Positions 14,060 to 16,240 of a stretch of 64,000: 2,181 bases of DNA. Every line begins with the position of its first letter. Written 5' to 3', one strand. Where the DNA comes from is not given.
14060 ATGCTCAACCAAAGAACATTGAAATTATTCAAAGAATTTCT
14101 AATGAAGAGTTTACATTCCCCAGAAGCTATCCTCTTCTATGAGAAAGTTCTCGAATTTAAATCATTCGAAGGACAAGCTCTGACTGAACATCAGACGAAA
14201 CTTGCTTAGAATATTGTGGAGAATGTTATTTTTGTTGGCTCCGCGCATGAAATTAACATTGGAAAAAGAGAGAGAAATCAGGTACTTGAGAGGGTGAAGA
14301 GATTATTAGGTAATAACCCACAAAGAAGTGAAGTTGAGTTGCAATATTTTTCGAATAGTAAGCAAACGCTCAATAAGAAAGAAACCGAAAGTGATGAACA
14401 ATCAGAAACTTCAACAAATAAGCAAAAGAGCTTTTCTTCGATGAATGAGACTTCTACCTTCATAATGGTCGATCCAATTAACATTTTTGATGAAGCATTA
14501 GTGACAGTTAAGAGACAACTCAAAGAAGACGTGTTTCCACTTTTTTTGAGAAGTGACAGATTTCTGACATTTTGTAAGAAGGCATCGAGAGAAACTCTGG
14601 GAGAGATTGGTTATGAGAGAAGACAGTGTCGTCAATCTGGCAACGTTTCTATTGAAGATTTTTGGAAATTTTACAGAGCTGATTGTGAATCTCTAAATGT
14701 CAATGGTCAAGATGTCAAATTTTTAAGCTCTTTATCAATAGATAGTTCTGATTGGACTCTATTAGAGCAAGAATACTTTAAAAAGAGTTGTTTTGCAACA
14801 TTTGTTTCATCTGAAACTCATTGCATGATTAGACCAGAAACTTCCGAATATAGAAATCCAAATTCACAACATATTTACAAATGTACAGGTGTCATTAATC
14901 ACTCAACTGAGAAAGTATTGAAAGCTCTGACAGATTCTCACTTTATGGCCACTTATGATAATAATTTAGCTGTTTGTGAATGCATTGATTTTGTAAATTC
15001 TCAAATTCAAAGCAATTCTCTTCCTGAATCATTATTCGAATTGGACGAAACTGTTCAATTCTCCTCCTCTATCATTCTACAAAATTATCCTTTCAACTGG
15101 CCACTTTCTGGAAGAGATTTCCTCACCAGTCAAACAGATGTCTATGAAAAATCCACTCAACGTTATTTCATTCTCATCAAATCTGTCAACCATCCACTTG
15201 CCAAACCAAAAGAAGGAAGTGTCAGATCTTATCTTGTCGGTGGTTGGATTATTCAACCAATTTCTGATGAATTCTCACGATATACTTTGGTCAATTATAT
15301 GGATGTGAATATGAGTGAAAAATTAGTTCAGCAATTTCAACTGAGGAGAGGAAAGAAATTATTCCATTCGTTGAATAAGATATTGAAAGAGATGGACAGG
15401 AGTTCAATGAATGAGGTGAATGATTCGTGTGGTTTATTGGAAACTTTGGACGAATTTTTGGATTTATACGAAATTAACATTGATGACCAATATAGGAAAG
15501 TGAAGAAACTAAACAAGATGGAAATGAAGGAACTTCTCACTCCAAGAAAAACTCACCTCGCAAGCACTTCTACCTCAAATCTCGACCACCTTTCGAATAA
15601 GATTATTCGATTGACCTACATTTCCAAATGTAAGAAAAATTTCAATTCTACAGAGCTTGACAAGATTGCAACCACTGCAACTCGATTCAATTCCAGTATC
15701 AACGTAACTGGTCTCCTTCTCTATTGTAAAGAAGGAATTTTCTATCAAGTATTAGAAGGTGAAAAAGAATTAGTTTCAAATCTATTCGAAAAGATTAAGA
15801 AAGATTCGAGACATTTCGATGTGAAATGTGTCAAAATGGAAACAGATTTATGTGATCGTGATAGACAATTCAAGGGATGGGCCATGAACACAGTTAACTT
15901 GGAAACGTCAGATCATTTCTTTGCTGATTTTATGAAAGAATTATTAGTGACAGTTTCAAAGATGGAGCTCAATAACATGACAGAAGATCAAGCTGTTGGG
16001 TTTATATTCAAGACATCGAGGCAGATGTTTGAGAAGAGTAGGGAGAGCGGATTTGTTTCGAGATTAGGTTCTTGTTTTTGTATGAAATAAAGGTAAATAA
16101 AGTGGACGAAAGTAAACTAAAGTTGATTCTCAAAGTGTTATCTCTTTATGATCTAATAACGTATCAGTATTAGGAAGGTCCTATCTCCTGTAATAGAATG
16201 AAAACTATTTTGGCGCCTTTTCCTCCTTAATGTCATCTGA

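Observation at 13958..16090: RGS-START-BLUF protein: a candidate blue-light-regulated GAP for G-alpha, an architecture I have not seen described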

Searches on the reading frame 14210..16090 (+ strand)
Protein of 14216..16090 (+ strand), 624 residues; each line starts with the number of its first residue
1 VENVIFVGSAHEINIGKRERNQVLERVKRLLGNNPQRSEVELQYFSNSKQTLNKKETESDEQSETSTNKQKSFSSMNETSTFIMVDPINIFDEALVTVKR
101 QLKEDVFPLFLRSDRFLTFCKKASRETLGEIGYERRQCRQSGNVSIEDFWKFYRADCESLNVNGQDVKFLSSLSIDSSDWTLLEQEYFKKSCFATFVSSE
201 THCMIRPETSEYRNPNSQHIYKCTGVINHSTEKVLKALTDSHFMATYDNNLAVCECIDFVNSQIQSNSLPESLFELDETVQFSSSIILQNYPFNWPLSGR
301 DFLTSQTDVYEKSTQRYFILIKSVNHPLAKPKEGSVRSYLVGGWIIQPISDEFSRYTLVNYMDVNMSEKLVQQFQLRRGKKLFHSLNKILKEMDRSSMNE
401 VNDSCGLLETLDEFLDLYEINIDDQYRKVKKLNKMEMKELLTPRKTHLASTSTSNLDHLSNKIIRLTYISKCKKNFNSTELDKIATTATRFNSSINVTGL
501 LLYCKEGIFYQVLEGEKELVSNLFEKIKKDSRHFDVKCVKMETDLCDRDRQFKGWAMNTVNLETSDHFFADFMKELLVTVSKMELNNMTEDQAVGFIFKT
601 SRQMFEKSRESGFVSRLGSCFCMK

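Call 31: search_protein_representatives(alignment_id=A2)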
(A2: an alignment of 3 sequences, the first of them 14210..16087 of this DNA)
Query: 3 sequences, 585 profile positions. Proteins with E-value up to 0.001 (for the whole library): 11981; up to 1e-10: 1428; up to 1e-30: 33. The best 150 are listed.
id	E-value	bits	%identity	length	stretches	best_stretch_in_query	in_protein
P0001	0.0e+00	1036.0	-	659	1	3-585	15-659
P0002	5.4e-179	613.0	-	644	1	21-579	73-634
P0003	1.1e-131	456.8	-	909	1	1-422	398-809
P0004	7.6e-120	417.7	-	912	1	3-426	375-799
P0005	1.2e-110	387.3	-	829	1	4-409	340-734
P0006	1.6e-91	324.2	-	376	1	18-221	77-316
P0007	7.0e-86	305.5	-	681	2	200-578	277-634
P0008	9.7e-78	278.6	-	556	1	26-572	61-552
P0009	2.9e-76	273.8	-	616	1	24-559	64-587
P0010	9.8e-65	235.7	-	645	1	22-561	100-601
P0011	1.1e-59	219.0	-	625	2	79-573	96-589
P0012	2.7e-58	214.4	-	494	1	143-558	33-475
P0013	5.3e-55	203.6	-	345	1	208-558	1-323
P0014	4.6e-52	193.9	-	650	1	41-555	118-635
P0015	1.1e-50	189.3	-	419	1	22-394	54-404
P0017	8.7e-47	176.4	-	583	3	184-571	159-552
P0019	7.3e-43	163.5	-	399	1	21-393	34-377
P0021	3.0e-42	161.5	-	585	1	55-560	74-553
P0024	1.1e-40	156.3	-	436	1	18-410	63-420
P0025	1.7e-40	155.7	-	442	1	273-553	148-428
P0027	7.8e-40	153.5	-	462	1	18-411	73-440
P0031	3.7e-32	128.2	-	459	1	249-551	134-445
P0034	1.3e-30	123.1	-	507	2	274-409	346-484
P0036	1.5e-29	119.5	-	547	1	24-401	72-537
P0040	1.9e-28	115.9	-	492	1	18-406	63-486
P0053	2.2e-25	105.8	-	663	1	22-411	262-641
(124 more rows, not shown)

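Call 32: list_cluster_members(proteins=[P0002, P0007, P0008, P0009, P0010, P0011, P0014, P0017, P0021, P0012])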
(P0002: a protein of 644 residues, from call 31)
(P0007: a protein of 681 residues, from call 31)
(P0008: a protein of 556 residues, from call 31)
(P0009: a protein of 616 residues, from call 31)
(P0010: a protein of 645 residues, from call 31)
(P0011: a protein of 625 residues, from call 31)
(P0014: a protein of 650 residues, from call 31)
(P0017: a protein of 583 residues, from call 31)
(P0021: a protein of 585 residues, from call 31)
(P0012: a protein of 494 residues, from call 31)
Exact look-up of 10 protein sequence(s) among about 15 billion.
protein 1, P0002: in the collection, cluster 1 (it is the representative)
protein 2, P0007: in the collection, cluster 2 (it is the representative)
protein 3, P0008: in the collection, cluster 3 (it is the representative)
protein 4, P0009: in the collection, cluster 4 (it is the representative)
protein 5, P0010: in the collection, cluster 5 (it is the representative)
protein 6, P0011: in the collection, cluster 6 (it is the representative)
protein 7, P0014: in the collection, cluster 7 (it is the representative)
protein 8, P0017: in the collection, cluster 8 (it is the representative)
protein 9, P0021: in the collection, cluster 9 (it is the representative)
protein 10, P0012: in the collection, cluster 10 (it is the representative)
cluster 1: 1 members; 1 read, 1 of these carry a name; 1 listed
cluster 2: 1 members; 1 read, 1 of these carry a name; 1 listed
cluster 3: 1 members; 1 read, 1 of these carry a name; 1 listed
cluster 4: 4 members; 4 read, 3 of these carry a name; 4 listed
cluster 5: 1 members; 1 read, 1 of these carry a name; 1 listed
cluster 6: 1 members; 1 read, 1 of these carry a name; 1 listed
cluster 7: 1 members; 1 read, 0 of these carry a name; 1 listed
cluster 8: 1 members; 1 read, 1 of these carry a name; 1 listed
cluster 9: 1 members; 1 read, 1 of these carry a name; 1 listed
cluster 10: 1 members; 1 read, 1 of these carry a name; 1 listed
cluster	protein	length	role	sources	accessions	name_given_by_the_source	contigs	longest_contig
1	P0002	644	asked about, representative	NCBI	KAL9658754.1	hypothetical protein ABK040_005909 [Willaertia magna]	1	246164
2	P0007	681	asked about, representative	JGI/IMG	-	hypothetical protein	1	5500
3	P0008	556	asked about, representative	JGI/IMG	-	hypothetical protein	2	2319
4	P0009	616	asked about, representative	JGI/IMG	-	hypothetical protein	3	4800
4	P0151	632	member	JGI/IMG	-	hypothetical protein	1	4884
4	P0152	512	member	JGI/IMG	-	hypothetical protein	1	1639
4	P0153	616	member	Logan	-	-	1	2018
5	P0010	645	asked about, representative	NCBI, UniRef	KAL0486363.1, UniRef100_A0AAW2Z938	photoactivated adenylate cyclase subunit alpha [Acrasis kona] | Photoactivated adenylate cyclase subunit alpha n=1 Tax=Acrasis kona TaxID=1008807 ...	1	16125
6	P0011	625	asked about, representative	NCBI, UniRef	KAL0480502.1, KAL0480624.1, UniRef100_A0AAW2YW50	photoactivated adenylate cyclase subunit alpha [Acrasis kona] | Photoactivated adenylate cyclase subunit alpha n=1 Tax=Acrasis kona TaxID=1008807 ...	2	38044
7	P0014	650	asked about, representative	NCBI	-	-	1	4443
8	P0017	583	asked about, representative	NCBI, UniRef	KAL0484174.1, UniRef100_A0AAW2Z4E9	pacA [Acrasis kona] | PacA n=1 Tax=Acrasis kona TaxID=1008807 RepID=A0AAW2Z4E9_9EUKA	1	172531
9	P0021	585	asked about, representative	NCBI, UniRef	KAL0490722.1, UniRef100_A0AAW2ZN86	hypothetical protein AKO1_009658 [Acrasis kona] | BLUF domain-containing protein n=1 Tax=Acrasis kona TaxID=1008807 RepID=A0AAW2ZN86_9EUKA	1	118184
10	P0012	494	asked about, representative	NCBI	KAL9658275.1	hypothetical protein ABK040_015598 [Willaertia magna]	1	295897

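Call 42: find_encoding_contigs(protein=P0006, flank=10000, max_places=4)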
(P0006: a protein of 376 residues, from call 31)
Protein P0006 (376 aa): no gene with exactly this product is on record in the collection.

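Call 68: list_cluster_members(proteins=[P0003, P0005, P0015, P0019, P0024, P0027, P0034, P0036, P0040, P0053])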
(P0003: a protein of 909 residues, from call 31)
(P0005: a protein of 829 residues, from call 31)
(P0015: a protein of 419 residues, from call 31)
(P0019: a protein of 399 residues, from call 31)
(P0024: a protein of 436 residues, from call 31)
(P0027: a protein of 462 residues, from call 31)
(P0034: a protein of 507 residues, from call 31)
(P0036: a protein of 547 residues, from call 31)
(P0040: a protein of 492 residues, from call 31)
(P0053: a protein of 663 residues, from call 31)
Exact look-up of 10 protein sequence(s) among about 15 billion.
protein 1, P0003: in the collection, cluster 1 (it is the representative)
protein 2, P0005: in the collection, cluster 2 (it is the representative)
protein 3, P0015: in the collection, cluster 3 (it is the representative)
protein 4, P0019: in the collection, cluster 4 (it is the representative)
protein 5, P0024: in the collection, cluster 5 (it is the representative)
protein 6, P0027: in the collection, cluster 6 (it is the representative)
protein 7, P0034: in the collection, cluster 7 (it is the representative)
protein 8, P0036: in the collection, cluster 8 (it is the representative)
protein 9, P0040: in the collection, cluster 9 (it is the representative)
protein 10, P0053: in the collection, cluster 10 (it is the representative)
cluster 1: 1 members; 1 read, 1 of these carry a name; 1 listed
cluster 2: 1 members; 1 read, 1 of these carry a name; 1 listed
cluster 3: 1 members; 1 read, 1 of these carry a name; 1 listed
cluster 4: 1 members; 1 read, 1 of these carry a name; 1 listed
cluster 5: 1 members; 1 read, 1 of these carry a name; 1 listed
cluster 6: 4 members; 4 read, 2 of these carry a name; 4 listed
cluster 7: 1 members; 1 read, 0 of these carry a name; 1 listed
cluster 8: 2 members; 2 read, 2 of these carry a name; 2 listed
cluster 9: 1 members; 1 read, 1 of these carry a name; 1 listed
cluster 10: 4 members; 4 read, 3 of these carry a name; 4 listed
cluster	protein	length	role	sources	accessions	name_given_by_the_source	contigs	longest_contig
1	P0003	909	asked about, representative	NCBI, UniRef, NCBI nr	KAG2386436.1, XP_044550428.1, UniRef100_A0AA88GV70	hypothetical protein C9374_002180 [Naegleria lovaniensis] | RGS domain-containing protein n=1 Tax=Naegleria lovaniensis TaxID=51637 ... | uncharacterized protein C9374_002180 [Naegleria lovaniensis]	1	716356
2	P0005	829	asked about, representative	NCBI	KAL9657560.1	hypothetical protein ABK040_000987 [Willaertia magna]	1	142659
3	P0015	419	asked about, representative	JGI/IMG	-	hypothetical protein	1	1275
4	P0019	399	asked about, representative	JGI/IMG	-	hypothetical protein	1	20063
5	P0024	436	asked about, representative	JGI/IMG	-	hypothetical protein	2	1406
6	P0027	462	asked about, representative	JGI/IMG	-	hypothetical protein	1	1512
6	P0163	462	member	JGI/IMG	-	hypothetical protein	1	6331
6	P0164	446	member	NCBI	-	-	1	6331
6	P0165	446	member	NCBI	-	-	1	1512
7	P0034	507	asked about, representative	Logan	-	-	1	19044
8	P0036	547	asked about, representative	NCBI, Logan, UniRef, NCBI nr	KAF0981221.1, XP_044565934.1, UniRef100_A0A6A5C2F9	hypothetical protein FDP41_013009 [Naegleria fowleri] | RGS domain-containing protein n=1 Tax=Naegleria fowleri TaxID=5763 RepID=A0A6A5C2F9_NAEFO | uncharacterized protein FDP41_013009 [Naegleria fowleri]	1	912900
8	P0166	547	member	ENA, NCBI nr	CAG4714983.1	unnamed protein product [Naegleria fowleri]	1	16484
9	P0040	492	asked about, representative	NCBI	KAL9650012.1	hypothetical protein ABK040_003130 [Willaertia magna]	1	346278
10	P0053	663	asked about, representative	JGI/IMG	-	-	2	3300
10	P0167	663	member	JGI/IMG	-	hypothetical protein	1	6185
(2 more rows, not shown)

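Call 73: search_protein_families(library=pfam, proteins=[P0002, P0010, P0011, P0017, P0021, P0012], max_evalue=0.1)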
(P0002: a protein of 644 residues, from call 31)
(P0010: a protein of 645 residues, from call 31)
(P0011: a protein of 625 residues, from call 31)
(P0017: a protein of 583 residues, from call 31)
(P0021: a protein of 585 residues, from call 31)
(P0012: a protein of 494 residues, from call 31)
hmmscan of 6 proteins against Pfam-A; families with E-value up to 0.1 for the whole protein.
P0002 (644 aa): 3 families
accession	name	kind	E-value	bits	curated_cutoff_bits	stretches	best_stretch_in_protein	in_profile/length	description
PF04940.18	BLUF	-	4.4e-22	78.4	25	1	493-587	1-91/92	Sensors of blue-light using FAD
PF00615.24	RGS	-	8e-18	65.4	23.9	1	27-149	2-117/117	Regulator of G protein signaling domain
PF11274.14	DUF3074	-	0.0044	17.4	27.5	1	297-378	36-123/185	Protein of unknown function (DUF3074)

P0010 (645 aa): 3 families
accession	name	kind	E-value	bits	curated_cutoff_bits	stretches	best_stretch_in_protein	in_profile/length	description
PF04940.18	BLUF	-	1.2e-22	80.2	25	1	474-567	1-91/92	Sensors of blue-light using FAD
PF00615.24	RGS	-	3e-14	53.9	23.9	1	38-172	1-117/117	Regulator of G protein signaling domain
PF01852.25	START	-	4e-05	23.5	22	1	214-380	10-168/207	START domain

P0011 (625 aa): 3 families
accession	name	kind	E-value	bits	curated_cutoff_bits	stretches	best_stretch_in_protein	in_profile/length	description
PF04940.18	BLUF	-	6.2e-22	78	25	1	454-547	1-91/92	Sensors of blue-light using FAD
PF00615.24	RGS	-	2.3e-09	38.1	23.9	1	15-122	2-115/117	Regulator of G protein signaling domain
PF24459.1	DUF7574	-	0.089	13.2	27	0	8-70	20-84/107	Domain of unknown function (DUF7574)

P0017 (583 aa): 2 families
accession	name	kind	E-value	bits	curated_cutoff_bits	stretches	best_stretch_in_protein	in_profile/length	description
PF04940.18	BLUF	-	1.5e-24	86.4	25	1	415-508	1-91/92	Sensors of blue-light using FAD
PF00615.24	RGS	-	1.2e-07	32.6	23.9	1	6-109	2-115/117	Regulator of G protein signaling domain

P0021 (585 aa): 6 families
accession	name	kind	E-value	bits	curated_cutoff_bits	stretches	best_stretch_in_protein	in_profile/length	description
PF04940.18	BLUF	-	3.5e-19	69.1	25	1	434-528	1-92/92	Sensors of blue-light using FAD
PF01852.25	START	-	3e-07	30.5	22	1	207-315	41-145/207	START domain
PF00615.24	RGS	-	3.9e-05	24.5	23.9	1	18-119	3-116/117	Regulator of G protein signaling domain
PF24787.1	TEX47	-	0.0011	19.1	25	1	434-537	2-113/192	Testis-expressed protein 47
PF07555.19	NAGidase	-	0.036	13.8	25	1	115-180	150-215/295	beta-N-acetylglucosaminidase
PF11291.13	DUF3091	-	0.051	14.2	25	0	229-280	7-58/100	Protein of unknown function (DUF3091)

P0012 (494 aa): 2 families
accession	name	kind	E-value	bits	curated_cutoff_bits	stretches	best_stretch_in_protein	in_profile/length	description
PF04940.18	BLUF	-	9.5e-22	77.4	25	1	356-450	2-92/92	Sensors of blue-light using FAD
PF24787.1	TEX47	-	0.00058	20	25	1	357-459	4-113/192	Testis-expressed protein 47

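Call 77: find_encoding_contigs(protein=window:14441-16090:+, flank=5000, max_places=4)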
Protein window:14441-16090:+ (549 aa): no gene with exactly this product is on record in the collection.

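Call 78: find_encoding_contigs(protein=window:14216-16090:+, flank=5000, max_places=4)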
Protein window:14216-16090:+ (624 aa): no gene with exactly this product is on record in the collection.

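Call 79: find_encoding_contigs(protein=P0002, flank=8000, max_places=2)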
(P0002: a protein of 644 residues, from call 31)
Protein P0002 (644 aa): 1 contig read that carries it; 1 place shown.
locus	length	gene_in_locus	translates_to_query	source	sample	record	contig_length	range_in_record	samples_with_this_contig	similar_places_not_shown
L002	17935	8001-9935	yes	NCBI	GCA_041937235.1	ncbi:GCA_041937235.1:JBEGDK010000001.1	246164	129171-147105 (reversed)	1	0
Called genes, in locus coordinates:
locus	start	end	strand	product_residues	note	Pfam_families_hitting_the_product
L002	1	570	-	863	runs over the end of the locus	PF07719:TPR_2 (faint), PF13424:TPR_12 (faint)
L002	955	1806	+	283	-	-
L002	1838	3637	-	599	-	-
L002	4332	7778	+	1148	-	PF00249:Myb_DNA-binding, PF13921:Myb_DNA-bind_6, PF00249:Myb_DNA-binding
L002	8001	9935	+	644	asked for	PF00615:RGS, PF04940:BLUF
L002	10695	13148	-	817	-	-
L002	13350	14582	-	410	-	PF01168:Ala_racemase_N, PF14031:D-ser_dehydrat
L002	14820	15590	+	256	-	PF10584:Proteasome_A_N, PF00227:Proteasome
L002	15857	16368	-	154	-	PF13499:EF-hand_7, PF13833:EF-hand_8 (faint), PF00036:EF-hand_1 (weak), PF13202:EF-hand_5 (faint), PF13405:EF-hand_6, PF14658:EF-hand_9 (weak), PF13499:EF-hand_7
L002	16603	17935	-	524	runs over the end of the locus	-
